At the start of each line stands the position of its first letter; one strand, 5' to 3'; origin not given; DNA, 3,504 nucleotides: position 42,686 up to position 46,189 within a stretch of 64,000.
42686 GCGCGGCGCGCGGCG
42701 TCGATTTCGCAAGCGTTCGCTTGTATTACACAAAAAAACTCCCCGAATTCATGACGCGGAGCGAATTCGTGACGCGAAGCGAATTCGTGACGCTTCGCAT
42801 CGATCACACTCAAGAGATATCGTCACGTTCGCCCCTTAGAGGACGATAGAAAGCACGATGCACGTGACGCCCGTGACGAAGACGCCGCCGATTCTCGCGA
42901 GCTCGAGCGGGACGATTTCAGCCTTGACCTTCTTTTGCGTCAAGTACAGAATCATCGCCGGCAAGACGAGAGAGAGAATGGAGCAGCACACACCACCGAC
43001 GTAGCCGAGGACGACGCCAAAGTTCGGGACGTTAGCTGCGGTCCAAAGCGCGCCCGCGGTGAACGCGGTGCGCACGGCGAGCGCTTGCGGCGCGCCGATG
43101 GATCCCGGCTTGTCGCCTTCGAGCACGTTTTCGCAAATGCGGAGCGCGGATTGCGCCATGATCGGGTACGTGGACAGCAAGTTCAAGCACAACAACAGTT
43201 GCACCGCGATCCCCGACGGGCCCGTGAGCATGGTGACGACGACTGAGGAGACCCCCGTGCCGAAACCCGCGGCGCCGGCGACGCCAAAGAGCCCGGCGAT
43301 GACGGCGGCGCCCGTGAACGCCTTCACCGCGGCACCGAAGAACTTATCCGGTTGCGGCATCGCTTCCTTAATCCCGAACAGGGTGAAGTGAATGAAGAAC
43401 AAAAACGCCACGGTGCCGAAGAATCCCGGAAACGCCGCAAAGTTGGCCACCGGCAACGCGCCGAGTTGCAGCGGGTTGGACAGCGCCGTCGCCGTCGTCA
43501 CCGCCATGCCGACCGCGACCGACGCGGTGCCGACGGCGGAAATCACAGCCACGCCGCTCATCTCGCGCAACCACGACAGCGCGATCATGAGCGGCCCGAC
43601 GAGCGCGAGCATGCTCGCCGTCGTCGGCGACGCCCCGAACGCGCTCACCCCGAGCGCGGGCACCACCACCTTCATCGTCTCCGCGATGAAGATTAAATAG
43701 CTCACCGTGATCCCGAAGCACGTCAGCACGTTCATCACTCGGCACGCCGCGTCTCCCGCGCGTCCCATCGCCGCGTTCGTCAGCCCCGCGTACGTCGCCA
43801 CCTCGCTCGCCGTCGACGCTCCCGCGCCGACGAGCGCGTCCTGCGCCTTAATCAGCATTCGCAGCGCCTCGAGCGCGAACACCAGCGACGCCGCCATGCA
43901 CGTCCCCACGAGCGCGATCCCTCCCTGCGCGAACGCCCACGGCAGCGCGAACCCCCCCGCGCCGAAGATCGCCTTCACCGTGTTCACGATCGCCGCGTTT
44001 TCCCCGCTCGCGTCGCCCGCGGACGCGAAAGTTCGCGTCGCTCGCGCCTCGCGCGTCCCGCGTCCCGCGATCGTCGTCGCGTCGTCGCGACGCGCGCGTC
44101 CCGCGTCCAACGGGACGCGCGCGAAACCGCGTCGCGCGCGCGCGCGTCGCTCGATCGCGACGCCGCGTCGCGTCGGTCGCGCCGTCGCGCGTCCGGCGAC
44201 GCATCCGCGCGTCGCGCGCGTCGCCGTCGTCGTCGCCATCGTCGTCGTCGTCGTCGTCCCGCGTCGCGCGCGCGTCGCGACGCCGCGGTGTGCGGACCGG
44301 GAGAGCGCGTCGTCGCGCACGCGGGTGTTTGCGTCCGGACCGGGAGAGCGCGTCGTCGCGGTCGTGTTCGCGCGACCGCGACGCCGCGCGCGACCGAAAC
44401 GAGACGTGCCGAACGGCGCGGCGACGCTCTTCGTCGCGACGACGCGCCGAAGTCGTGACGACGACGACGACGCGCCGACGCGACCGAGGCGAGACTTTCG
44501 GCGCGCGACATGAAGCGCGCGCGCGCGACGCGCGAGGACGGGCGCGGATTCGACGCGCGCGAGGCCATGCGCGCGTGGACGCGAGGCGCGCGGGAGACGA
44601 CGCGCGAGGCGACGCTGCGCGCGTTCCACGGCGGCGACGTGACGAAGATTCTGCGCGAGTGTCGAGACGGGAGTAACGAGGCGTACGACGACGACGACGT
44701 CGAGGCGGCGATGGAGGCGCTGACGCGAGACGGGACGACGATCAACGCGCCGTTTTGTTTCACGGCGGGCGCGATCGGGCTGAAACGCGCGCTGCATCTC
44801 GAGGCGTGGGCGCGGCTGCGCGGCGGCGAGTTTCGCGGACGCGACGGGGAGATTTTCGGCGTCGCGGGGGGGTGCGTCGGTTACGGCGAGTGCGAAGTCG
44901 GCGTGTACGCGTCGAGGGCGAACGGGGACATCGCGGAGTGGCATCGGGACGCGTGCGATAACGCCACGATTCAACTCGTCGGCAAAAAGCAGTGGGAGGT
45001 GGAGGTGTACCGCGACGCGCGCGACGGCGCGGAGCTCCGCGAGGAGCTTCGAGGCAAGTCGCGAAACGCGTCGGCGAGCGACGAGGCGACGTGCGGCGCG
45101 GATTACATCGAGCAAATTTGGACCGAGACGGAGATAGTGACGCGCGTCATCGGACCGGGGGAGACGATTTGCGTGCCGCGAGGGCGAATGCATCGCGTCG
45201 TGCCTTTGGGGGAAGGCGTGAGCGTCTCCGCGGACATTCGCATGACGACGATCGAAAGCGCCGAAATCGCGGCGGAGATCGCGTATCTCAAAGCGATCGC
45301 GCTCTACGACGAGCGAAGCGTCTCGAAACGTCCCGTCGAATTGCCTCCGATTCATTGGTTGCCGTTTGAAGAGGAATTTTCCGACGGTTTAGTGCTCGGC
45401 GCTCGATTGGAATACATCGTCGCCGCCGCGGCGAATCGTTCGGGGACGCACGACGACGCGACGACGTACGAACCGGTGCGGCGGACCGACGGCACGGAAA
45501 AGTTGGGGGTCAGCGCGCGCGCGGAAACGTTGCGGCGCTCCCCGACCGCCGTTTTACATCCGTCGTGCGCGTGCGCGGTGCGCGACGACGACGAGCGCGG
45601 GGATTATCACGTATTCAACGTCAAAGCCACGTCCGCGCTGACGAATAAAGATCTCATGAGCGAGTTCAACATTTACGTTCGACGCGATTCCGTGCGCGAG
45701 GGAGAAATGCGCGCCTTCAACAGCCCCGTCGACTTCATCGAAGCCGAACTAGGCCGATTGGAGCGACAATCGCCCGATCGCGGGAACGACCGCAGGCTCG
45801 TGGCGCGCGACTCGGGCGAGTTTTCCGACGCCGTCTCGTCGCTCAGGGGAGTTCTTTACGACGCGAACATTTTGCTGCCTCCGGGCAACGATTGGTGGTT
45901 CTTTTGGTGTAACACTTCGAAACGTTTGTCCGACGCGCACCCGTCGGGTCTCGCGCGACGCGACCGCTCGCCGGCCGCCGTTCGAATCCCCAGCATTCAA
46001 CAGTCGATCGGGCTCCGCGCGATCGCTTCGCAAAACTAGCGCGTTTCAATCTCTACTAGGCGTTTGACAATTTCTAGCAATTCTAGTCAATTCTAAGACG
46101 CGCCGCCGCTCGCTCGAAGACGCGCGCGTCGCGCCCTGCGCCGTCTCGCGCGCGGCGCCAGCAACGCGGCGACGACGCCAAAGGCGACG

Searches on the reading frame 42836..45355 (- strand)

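Call 63: search_protein_families(library=pfam, proteins=[window:42836-45355:-], max_evalue=0.00001)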
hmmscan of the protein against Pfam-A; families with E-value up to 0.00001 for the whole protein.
window:42836-45355:- (839 aa): 1 family
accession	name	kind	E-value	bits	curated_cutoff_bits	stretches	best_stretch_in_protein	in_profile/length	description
PF01490.24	Aa_trans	-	2.4e-43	148.8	25.6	1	455-837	8-405/410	Transmembrane amino acid transporter protein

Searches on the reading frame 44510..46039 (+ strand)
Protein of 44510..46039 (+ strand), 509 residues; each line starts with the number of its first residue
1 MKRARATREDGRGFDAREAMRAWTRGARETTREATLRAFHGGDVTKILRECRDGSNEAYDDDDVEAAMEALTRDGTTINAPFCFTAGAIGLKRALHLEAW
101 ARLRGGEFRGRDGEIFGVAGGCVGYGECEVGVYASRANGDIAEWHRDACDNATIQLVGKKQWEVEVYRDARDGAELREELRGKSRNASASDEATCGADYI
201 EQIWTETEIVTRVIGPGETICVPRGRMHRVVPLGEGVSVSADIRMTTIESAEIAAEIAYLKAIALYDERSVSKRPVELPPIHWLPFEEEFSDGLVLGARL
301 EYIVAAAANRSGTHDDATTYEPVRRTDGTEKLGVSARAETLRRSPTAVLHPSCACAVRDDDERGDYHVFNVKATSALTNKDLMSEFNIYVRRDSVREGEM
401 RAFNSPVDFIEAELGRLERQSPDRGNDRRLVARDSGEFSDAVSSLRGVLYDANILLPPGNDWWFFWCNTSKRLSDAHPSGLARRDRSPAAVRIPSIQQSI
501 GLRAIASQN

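Call 63: search_protein_families(library=pfam, proteins=[window:44510-46039:+], max_evalue=0.00001)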
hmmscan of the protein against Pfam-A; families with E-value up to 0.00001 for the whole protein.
window:44510-46039:+ (509 aa): 1 family
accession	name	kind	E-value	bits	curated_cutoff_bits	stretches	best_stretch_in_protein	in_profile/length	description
PF08007.18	JmjC_2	-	2.8e-07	30.6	22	1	129-248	25-124/127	JmjC domain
